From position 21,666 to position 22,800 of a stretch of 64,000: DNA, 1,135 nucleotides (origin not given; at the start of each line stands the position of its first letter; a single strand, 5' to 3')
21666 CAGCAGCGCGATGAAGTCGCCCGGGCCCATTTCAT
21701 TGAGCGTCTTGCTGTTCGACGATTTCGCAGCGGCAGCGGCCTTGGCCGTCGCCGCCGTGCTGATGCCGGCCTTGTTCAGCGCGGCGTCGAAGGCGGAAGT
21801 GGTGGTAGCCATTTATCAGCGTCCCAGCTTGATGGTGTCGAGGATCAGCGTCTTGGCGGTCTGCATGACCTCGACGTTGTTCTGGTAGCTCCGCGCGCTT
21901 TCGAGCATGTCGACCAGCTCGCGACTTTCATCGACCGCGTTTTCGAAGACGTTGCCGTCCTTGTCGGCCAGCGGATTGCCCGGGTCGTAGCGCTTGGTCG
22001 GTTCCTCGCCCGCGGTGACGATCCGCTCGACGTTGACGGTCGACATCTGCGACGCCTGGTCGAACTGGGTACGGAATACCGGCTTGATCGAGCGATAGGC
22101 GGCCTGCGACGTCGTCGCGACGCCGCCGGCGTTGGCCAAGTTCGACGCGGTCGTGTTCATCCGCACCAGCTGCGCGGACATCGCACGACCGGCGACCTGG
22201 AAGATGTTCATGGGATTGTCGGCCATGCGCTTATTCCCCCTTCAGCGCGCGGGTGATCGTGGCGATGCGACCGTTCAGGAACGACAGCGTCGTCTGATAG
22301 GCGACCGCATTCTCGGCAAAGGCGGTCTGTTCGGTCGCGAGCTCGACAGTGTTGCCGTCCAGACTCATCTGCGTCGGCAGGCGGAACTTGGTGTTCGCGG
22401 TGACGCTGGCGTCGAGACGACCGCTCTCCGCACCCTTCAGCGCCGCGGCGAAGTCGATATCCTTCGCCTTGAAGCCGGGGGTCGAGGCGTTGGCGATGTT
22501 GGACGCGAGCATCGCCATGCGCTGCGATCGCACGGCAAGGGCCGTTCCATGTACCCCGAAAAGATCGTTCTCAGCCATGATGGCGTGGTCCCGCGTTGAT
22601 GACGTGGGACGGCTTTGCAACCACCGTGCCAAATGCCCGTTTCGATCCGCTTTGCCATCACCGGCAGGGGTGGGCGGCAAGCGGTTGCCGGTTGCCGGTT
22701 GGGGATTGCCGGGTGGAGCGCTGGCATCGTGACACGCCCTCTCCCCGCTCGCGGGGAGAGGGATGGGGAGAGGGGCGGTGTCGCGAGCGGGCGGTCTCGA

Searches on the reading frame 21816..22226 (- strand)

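Call 6: search_protein_families(library=pfam, proteins=[window:21816-22226:-], max_evalue=0.1)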
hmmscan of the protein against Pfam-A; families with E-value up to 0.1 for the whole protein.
window:21816-22226:- (136 aa): 2 families
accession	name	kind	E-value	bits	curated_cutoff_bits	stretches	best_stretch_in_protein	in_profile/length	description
PF00460.25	Flg_bb_rod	-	1.6e-07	31.6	20.7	1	9-33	1-25/31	Flagella basal body rod protein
PF06429.18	Flg_bbr_C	-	2.2e-06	27.5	23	1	98-132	10-44/46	Flagellar basal body rod FlgEFG protein C-terminal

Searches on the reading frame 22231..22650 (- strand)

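Call 6: search_protein_families(library=pfam, proteins=[window:22231-22650:-], max_evalue=0.1)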
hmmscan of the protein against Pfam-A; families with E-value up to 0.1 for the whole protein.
window:22231-22650:- (139 aa): 1 family
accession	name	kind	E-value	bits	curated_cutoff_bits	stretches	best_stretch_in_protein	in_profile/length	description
PF00460.25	Flg_bb_rod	-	7.9e-10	38.9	20.7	1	33-61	3-31/31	Flagella basal body rod protein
